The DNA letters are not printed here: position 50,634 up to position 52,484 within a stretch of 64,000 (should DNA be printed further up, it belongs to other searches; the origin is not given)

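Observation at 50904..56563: Unassigned six-gene cluster: B12-radical SAM, GGR-family flavoprotein, flavin reductase, SAM methyltransferase, SRPBCC and a stand-alone KAS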

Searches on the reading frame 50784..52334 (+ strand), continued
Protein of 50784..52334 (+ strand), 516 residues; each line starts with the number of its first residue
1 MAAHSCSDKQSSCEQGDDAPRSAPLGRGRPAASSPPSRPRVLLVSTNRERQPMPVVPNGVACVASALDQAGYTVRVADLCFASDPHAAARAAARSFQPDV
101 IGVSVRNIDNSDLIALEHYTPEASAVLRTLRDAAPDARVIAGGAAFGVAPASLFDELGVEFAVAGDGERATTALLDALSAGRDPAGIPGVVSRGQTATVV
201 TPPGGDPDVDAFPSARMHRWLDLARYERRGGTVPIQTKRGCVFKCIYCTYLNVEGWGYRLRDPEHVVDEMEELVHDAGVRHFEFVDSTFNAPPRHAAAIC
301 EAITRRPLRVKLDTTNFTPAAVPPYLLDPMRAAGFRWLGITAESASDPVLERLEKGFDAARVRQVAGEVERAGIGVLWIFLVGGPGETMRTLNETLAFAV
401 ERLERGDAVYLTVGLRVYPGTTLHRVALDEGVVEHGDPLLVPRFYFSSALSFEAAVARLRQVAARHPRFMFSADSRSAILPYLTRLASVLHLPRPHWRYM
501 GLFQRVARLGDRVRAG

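Call 33: search_protein_families(library=ncbifam, proteins=[P0122, P0123, P0124, P0125, P0126, P0127, P0128, P0129, P0132, P0140], max_evalue=1e-40)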
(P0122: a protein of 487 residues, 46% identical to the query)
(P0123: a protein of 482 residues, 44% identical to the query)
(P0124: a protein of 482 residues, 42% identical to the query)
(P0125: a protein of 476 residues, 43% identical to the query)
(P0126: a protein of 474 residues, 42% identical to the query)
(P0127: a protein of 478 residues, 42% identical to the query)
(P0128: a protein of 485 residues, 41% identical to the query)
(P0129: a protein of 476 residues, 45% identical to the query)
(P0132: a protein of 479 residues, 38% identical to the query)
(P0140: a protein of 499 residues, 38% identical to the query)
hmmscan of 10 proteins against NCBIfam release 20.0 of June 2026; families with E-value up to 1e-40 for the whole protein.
P0122 (487 aa): 3 families
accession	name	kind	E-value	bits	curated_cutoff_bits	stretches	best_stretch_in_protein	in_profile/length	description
TIGR04072.2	rSAM_ladder_B12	equivalog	3.9e-95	319.1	360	1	2-435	3-425/443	lipid biosynthesis B12-binding/radical SAM protein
TIGR04385.1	B12_rSAM_cofa1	equivalog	1.6e-50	172.6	450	1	16-401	19-412/438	B12 lower ligand biosynthesis radical SAM protein BzaD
TIGR04428.1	B12_rSAM_trp_MT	equivalog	2.1e-43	148.5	500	0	14-167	13-168/558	tryptophan 2-C-methyltransferase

P0123 (482 aa): 3 families
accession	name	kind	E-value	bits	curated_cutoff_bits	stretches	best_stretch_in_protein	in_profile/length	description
TIGR04072.2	rSAM_ladder_B12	equivalog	2.4e-102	342.9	360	1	2-432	1-416/443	lipid biosynthesis B12-binding/radical SAM protein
TIGR04385.1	B12_rSAM_cofa1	equivalog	4e-66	224.1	450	1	17-407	18-413/438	B12 lower ligand biosynthesis radical SAM protein BzaD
TIGR04428.1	B12_rSAM_trp_MT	equivalog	7.1e-44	150.1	500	0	182-388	205-422/558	tryptophan 2-C-methyltransferase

P0124 (482 aa): 2 families
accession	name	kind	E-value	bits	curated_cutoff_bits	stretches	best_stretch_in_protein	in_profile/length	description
TIGR04072.2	rSAM_ladder_B12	equivalog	2.4e-102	342.8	360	1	4-437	1-421/443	lipid biosynthesis B12-binding/radical SAM protein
TIGR04385.1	B12_rSAM_cofa1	equivalog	1.3e-53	182.8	450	1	17-412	16-418/438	B12 lower ligand biosynthesis radical SAM protein BzaD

P0125 (476 aa): 2 families
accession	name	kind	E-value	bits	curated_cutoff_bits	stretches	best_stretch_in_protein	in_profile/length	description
TIGR04072.2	rSAM_ladder_B12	equivalog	1.3e-94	317.3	360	1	3-446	1-431/443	lipid biosynthesis B12-binding/radical SAM protein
TIGR04385.1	B12_rSAM_cofa1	equivalog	2.1e-51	175.5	450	1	12-406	12-413/438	B12 lower ligand biosynthesis radical SAM protein BzaD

P0126 (474 aa): 2 families
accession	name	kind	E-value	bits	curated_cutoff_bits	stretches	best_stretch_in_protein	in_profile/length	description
TIGR04072.2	rSAM_ladder_B12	equivalog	1.4e-90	304.1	360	1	2-428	1-412/443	lipid biosynthesis B12-binding/radical SAM protein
TIGR04385.1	B12_rSAM_cofa1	equivalog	3.9e-47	161.5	450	1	16-406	17-412/438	B12 lower ligand biosynthesis radical SAM protein BzaD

P0127 (478 aa): 2 families
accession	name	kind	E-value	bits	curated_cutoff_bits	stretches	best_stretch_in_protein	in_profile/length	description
TIGR04072.2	rSAM_ladder_B12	equivalog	5.7e-88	295.5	360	1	2-437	1-423/443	lipid biosynthesis B12-binding/radical SAM protein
TIGR04385.1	B12_rSAM_cofa1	equivalog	1.1e-51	176.5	450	1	16-414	17-422/438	B12 lower ligand biosynthesis radical SAM protein BzaD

P0128 (485 aa): 2 families
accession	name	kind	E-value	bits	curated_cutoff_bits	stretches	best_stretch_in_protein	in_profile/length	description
TIGR04072.2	rSAM_ladder_B12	equivalog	2.6e-85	286.7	360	1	2-421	1-405/443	lipid biosynthesis B12-binding/radical SAM protein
TIGR04385.1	B12_rSAM_cofa1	equivalog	6.9e-52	177.1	450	1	18-407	19-413/438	B12 lower ligand biosynthesis radical SAM protein BzaD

P0129 (476 aa): 2 families
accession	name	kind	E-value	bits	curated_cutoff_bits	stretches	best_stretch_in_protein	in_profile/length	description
TIGR04072.2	rSAM_ladder_B12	equivalog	4.3e-89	299.2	360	1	2-433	1-421/443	lipid biosynthesis B12-binding/radical SAM protein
TIGR04385.1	B12_rSAM_cofa1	equivalog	1.2e-45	156.6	450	1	17-403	18-413/438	B12 lower ligand biosynthesis radical SAM protein BzaD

P0132 (479 aa): 2 families
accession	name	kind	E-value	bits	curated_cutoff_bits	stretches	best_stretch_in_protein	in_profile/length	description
TIGR04072.2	rSAM_ladder_B12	equivalog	2.7e-101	339.4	360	1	9-439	1-416/443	lipid biosynthesis B12-binding/radical SAM protein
TIGR04385.1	B12_rSAM_cofa1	equivalog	3.6e-51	174.8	450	1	24-416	18-415/438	B12 lower ligand biosynthesis radical SAM protein BzaD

P0140 (499 aa): 3 families
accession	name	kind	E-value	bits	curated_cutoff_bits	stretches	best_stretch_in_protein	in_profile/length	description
TIGR04072.2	rSAM_ladder_B12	equivalog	1.6e-94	317.1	360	1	2-424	1-410/443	lipid biosynthesis B12-binding/radical SAM protein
TIGR04385.1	B12_rSAM_cofa1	equivalog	9.5e-54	183.3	450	1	4-420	3-427/438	B12 lower ligand biosynthesis radical SAM protein BzaD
TIGR04428.1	B12_rSAM_trp_MT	equivalog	4.5e-42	144.2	500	0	3-152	2-150/558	tryptophan 2-C-methyltransferase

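Call 35: find_homologous_proteins(query=A2, max_evalue=1e-30)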
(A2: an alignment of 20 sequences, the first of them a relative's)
Query A2 (20 sequences) (487 aa, profile of the alignment): 868 proteins with E <= 1e-30 among 8000 candidates; the best 120 are listed.
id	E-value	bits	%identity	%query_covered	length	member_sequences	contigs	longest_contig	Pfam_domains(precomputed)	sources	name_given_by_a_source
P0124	3.9e-194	664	41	95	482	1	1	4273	PF04055.28,PF02310.25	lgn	-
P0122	7.1e-194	663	100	100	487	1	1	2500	PF04055.28,PF02310.25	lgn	-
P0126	1.8e-193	662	40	95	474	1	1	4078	PF04055.28,PF02310.25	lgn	-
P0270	1.1e-192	659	69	97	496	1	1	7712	PF04055.28,PF02310.25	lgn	-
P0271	3.5e-188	644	89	100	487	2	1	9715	PF04055.28,PF02310.25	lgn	-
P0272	1.0e-183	629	46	95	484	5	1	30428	PF04055.28,PF02310.25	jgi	-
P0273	1.7e-183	629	48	96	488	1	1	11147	PF04055.28,PF02310.25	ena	-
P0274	2.6e-183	628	44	95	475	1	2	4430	PF04055.28,PF02310.25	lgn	-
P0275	3.2e-183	628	46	96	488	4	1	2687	PF04055.28,PF02310.25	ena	-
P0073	4.5e-183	627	47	96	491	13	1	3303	PF04055.28,PF02310.25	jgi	-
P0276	5.1e-183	627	46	96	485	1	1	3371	PF04055.28,PF02310.25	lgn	-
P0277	6.4e-183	627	45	96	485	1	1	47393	PF04055.28,PF02310.25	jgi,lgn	jgi:radical SAM superfamily enzyme YgiQ (UPF0313 family)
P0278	7.8e-183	627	45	96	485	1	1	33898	PF04055.28,PF02310.25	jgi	jgi:radical SAM superfamily enzyme YgiQ (UPF0313 family)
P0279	1.3e-182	626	44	96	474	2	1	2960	PF04055.28,PF02310.25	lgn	-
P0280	1.6e-182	625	42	95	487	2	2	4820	PF04055.28,PF02310.25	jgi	jgi:anaerobic magnesium-protoporphyrin IX monomethyl ester cyclase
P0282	3.3e-182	624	41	96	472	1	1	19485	PF04055.28,PF02310.25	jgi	jgi:radical SAM superfamily enzyme YgiQ (UPF0313 family)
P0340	1.8e-180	619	42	95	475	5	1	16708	PF04055.28,PF02310.25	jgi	-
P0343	1.9e-180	619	40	96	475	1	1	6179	PF04055.28,PF02310.25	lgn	-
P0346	2.0e-180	619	41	96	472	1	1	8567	PF04055.28,PF02310.25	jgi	jgi:radical SAM superfamily enzyme YgiQ (UPF0313 family)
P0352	2.2e-180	618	42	96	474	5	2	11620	PF04055.28,PF02310.25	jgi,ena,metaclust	metaclust:\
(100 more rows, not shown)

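Call 37: find_encoding_contigs(protein=P0282, flank=10000, max_places=2)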
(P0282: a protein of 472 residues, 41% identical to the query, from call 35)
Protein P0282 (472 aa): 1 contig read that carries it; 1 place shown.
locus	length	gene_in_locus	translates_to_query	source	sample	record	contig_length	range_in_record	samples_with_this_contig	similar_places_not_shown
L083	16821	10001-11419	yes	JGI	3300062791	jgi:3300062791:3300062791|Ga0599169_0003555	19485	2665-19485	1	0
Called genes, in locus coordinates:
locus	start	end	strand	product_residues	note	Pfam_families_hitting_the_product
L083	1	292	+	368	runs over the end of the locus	PF00034:Cytochrom_C, PF13442:Cytochrome_CBB3, PF00034:Cytochrom_C (weak)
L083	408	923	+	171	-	-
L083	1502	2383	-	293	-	PF00582:Usp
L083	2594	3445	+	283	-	PF00582:Usp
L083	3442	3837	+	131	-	PF00072:Response_reg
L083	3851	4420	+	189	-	PF00571:CBS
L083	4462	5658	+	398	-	PF11563:Protoglobin, PF00512:HisKA, PF02518:HATPase_c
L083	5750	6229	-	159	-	PF01814:Hemerythrin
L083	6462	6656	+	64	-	PF04405:ScdA_N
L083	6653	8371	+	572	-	PF08984:DUF1858, PF05940:NnrS, PF08984:DUF1858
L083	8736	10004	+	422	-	PF00109:ketoacyl-synt, PF02801:Ketoacyl-synt_C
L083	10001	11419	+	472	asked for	PF02310:B12-binding, PF04055:Radical_SAM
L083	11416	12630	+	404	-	PF01494:FAD_binding_3, PF04820:Trp_halogenase (faint)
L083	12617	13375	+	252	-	PF00106:adh_short, PF08659:KR, PF13561:adh_short_C2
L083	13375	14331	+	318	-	PF04264:YceI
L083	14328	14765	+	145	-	-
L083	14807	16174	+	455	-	PF00202:Aminotran_3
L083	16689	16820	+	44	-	?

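Call 38: find_encoding_contigs(protein=P0340, flank=10000, max_places=2)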
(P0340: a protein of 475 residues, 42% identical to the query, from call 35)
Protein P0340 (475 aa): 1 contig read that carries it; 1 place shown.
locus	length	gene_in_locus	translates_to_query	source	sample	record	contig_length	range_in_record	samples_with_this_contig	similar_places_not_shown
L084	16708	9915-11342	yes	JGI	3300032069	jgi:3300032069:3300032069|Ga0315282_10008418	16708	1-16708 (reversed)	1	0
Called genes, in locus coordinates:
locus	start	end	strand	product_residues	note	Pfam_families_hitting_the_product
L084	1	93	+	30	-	?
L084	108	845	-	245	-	-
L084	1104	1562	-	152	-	-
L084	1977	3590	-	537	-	PF00586:AIRS, PF02769:AIRS_C, PF02627:CMD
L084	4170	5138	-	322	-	-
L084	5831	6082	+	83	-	-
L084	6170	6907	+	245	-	PF07638:Sigma70_ECF, PF04542:Sigma70_r2, PF08281:Sigma70_r4_2, PF04545:Sigma70_r4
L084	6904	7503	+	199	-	PF13490:zf-HC2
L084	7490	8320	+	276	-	PF18917:LiaI-LiaF-like_TM1, PF22570:LiaF-TM (weak)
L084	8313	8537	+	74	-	PF18917:LiaI-LiaF-like_TM1, PF22570:LiaF-TM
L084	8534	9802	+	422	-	PF13349:DUF4097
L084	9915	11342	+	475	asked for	PF02310:B12-binding, PF04055:Radical_SAM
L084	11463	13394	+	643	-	PF00395:SLH (faint)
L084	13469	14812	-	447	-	PF00109:ketoacyl-synt, PF02801:Ketoacyl-synt_C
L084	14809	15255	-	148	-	PF10604:Polyketide_cyc2, PF03364:Polyketide_cyc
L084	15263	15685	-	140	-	-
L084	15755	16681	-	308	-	PF02310:B12-binding, PF04055:Radical_SAM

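Call 39: find_encoding_contigs(protein=P0352, flank=10000, max_places=2)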
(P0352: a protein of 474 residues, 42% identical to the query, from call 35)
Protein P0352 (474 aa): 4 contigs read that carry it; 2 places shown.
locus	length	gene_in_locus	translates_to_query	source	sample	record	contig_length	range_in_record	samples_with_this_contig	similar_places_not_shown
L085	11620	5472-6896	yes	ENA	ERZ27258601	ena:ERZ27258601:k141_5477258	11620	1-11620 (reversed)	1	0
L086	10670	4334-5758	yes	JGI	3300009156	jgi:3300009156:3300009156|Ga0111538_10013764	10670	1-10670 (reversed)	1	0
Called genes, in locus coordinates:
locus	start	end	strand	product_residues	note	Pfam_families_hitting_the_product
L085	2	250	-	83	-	?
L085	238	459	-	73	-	PF14086:DUF4266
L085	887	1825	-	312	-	PF00582:Usp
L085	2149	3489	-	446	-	PF00202:Aminotran_3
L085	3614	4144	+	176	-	-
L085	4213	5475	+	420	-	PF00109:ketoacyl-synt, PF02801:Ketoacyl-synt_C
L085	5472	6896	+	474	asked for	PF02310:B12-binding, PF04055:Radical_SAM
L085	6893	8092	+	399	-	PF00890:FAD_binding_2 (faint), PF01266:DAO (faint), PF01494:FAD_binding_3, PF04820:Trp_halogenase (faint), PF05834:Lycopene_cycl (faint)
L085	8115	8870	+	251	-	PF00106:adh_short, PF08659:KR, PF13561:adh_short_C2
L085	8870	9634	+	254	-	PF04264:YceI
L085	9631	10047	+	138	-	-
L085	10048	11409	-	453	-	-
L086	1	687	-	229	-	?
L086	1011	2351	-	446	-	PF00202:Aminotran_3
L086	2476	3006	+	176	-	-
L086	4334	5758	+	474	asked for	PF02310:B12-binding, PF04055:Radical_SAM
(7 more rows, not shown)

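Call 46: find_encoding_contigs(protein=P0271, flank=10000, max_places=2)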
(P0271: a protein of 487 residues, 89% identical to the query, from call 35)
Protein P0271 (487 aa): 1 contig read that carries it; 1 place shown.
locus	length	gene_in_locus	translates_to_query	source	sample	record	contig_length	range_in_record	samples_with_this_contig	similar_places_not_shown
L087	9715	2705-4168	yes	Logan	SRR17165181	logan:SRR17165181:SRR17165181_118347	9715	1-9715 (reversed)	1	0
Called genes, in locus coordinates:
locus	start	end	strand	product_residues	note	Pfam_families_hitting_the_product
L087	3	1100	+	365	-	?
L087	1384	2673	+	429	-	PF00109:ketoacyl-synt, PF02801:Ketoacyl-synt_C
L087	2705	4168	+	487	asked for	PF02310:B12-binding, PF04055:Radical_SAM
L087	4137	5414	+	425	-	PF01136:Peptidase_U32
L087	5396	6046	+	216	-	PF04264:YceI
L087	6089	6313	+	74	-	-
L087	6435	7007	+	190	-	PF09335:VTT_dom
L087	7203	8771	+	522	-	PF13581:HATPase_c_2 (faint), PF00989:PAS, PF08448:PAS_4, PF13188:PAS_8 (weak), PF13426:PAS_9, PF00512:HisKA, PF02518:HATPase_c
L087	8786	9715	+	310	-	?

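Call 47: find_encoding_contigs(protein=P0346, flank=10000, max_places=2)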
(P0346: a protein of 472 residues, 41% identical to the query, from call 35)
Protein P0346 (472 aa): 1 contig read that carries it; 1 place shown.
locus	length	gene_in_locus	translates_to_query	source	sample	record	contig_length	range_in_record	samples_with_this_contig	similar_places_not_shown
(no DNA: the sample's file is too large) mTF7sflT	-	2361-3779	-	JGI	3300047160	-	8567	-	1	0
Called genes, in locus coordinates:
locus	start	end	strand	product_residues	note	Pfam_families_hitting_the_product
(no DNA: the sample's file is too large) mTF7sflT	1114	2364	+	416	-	PF00109:ketoacyl-synt, PF02801:Ketoacyl-synt_C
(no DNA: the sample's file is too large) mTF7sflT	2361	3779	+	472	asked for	PF02310:B12-binding, PF04055:Radical_SAM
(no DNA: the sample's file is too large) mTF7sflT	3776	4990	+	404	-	PF00890:FAD_binding_2 (faint), PF01266:DAO (faint), PF01494:FAD_binding_3, PF04820:Trp_halogenase (faint), PF05834:Lycopene_cycl (faint)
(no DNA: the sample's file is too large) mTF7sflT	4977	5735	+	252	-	PF00106:adh_short, PF08659:KR, PF13561:adh_short_C2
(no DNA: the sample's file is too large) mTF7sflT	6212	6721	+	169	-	PF04264:YceI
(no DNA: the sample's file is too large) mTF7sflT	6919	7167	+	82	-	-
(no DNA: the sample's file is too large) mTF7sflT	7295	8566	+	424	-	?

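Call 48: find_encoding_contigs(protein=P0343, flank=10000, max_places=2)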
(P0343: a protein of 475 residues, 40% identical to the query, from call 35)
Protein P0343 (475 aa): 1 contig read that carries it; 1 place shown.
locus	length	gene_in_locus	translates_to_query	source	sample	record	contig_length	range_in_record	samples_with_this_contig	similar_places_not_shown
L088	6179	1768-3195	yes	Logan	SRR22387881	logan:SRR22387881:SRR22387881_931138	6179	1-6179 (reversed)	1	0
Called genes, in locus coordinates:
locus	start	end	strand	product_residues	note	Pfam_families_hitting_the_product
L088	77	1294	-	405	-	PF01941:AdoMet_Synthase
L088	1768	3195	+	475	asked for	PF02310:B12-binding, PF04055:Radical_SAM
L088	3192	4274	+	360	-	PF00195:Chal_sti_synt_N, PF08392:FAE1_CUT1_RppA, PF08545:ACP_syn_III (weak), PF02797:Chal_sti_synt_C, PF08541:ACP_syn_III_C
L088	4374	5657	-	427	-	PF25919:BSH_CusB (weak), PF25973:BSH_CzcB, PF25994:HH_AprE, PF26002:Beta-barrel_AprE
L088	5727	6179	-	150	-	?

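Call 54: list_cluster_members(proteins=[P0352, P0282, P0340, P0271, P0343, P0346, P0270, P0124, P0126, P0280])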
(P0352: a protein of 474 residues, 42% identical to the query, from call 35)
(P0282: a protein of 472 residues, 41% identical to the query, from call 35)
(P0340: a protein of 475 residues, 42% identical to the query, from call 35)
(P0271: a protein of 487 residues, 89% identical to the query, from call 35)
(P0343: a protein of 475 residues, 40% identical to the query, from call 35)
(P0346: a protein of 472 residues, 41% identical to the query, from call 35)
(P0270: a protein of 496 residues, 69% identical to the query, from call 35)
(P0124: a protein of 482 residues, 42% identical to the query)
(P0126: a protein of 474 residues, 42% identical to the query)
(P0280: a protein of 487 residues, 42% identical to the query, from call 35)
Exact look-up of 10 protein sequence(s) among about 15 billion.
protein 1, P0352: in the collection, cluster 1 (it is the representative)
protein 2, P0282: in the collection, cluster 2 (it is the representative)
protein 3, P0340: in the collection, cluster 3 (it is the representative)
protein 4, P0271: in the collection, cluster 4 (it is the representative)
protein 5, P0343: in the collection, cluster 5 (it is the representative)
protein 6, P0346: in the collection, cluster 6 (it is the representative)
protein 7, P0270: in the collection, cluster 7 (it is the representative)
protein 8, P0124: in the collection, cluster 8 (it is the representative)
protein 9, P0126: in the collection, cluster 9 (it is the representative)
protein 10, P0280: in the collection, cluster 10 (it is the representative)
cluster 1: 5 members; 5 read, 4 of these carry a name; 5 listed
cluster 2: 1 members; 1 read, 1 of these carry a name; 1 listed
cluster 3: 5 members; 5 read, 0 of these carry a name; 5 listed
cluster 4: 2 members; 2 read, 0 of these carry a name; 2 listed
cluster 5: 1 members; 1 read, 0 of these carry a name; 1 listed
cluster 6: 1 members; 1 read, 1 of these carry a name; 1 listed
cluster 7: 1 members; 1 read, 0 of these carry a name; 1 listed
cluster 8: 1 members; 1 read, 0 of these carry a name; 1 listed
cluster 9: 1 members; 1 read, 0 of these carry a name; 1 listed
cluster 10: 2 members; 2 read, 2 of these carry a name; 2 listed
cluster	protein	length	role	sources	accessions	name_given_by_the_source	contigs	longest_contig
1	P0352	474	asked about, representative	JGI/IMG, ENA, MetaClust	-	\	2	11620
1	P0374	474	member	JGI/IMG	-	radical SAM superfamily enzyme YgiQ (UPF0313 family)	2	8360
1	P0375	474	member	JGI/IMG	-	radical SAM superfamily enzyme YgiQ (UPF0313 family)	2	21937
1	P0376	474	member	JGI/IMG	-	radical SAM superfamily enzyme YgiQ (UPF0313 family)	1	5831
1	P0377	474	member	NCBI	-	-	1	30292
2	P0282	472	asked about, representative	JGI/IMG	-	radical SAM superfamily enzyme YgiQ (UPF0313 family)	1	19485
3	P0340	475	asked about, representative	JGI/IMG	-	-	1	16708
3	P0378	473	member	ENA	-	-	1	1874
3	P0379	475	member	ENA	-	-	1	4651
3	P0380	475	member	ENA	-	-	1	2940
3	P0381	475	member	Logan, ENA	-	-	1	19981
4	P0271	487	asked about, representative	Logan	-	-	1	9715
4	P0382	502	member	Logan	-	-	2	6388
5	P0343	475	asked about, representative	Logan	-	-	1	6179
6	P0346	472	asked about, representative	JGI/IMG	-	radical SAM superfamily enzyme YgiQ (UPF0313 family)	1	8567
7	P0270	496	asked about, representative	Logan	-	-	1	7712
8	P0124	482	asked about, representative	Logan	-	-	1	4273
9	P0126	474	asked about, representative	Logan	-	-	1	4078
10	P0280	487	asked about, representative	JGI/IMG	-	anaerobic magnesium-protoporphyrin IX monomethyl ester cyclase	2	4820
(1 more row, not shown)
